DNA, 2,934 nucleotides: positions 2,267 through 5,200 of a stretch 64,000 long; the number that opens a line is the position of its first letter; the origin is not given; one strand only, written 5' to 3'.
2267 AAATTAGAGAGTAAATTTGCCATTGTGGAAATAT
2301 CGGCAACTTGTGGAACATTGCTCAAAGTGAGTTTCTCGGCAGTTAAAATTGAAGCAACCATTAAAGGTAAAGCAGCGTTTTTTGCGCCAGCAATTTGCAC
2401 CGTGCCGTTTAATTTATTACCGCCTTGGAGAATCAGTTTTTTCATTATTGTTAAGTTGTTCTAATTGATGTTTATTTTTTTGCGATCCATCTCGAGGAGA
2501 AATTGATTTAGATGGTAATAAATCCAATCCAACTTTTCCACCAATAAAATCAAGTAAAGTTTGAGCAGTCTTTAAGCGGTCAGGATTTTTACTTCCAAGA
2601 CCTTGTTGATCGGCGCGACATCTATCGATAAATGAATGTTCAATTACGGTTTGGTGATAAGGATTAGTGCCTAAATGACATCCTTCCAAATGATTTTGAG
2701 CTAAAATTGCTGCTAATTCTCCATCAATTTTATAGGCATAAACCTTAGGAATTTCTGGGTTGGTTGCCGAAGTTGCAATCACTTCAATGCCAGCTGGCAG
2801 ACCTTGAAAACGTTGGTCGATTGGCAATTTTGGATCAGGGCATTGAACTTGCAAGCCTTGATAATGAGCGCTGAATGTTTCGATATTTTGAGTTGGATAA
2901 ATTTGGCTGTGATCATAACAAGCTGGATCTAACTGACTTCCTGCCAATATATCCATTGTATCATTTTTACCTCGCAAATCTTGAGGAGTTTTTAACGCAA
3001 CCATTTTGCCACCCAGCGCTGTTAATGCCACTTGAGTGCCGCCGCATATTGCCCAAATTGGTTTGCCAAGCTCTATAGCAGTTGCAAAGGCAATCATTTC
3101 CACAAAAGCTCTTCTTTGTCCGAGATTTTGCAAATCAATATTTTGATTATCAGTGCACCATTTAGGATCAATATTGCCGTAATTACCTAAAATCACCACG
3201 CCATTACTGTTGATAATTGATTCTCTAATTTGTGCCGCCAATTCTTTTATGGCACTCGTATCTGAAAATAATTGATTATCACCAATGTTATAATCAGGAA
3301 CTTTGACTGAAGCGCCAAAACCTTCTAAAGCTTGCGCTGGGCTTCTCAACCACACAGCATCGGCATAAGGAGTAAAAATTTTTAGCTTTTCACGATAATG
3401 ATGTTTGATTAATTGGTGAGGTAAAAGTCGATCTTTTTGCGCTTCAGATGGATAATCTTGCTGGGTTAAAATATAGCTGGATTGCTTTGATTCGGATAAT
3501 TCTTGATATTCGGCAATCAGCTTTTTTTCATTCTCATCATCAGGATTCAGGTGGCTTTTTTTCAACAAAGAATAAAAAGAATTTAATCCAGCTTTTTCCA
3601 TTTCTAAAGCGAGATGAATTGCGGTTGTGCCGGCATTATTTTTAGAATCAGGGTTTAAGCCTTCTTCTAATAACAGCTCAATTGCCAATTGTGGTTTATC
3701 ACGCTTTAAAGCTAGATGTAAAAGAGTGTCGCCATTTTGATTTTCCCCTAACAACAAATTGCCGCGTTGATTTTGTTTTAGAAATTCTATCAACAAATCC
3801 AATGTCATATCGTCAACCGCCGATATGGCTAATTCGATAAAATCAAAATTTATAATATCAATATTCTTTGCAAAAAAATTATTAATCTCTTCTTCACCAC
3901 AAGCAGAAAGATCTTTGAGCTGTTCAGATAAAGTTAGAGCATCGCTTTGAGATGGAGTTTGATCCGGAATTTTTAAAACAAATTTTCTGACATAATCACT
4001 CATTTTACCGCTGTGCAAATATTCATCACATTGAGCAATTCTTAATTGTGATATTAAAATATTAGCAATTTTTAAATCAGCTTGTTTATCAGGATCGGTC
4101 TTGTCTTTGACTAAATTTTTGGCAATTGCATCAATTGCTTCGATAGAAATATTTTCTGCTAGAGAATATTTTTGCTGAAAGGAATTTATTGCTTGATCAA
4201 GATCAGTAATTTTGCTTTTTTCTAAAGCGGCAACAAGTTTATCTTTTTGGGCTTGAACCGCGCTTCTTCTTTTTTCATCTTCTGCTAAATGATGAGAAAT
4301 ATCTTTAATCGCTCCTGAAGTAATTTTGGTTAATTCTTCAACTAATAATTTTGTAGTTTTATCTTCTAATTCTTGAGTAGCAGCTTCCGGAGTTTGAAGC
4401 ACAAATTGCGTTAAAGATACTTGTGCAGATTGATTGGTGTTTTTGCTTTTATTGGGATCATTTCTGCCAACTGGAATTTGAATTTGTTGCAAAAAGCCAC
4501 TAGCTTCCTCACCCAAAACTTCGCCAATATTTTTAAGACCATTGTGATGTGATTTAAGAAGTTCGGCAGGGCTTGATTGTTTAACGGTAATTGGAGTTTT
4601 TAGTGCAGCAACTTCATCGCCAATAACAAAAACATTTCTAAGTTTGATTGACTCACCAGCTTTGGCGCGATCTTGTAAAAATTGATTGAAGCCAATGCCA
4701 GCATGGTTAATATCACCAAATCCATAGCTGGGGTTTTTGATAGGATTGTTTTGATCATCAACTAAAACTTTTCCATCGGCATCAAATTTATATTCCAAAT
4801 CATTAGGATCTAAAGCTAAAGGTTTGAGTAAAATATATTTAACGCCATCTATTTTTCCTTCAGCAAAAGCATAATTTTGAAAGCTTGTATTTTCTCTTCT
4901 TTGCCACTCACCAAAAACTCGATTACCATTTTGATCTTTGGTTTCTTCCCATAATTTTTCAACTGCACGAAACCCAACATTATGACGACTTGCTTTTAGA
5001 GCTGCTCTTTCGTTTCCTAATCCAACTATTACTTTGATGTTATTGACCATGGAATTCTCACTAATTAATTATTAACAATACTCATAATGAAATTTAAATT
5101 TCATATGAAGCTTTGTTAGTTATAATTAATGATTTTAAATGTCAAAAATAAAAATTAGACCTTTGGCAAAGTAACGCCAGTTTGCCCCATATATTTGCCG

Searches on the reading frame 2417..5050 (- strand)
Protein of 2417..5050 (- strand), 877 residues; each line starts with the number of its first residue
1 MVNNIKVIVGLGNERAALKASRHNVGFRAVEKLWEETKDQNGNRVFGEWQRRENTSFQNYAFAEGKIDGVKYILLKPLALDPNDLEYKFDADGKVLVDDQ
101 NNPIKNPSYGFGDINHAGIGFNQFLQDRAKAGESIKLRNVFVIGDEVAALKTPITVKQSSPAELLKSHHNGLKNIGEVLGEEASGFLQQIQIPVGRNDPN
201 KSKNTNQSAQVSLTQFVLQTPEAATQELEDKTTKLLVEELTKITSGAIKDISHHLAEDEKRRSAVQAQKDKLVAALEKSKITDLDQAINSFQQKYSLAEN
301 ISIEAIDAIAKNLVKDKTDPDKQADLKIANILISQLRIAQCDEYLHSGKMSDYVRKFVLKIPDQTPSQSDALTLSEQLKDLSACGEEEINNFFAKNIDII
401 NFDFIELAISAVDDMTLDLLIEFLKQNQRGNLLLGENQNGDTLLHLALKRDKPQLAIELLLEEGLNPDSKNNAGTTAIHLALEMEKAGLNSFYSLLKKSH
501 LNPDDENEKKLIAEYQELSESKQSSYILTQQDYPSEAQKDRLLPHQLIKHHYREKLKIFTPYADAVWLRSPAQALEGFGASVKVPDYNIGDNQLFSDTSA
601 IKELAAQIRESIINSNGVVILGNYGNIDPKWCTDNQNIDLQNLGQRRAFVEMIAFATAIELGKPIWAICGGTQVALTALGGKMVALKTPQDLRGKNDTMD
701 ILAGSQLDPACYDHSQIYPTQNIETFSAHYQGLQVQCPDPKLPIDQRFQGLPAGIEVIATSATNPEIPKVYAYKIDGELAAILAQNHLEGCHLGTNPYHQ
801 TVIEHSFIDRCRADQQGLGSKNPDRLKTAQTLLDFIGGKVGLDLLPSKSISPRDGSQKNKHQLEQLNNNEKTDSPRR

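Call 60: search_protein_families(library=pfam, proteins=[window:2417-5050:-], max_evalue=0.00001)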
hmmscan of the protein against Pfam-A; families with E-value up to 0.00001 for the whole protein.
window:2417-5050:- (877 aa): 3 families
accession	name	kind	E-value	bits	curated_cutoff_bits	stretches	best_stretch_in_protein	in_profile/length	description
PF01195.25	Pept_tRNA_hydro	-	6.3e-14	52.7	27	1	7-78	1-60/183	Peptidyl-tRNA hydrolase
PF07722.19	Peptidase_C26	-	1.2e-10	42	20.5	1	607-685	51-128/219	Peptidase C26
PF12796.13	Ank_2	-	4.1e-07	30.9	27.3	1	435-496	27-80/90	Ankyrin repeats (3 copies)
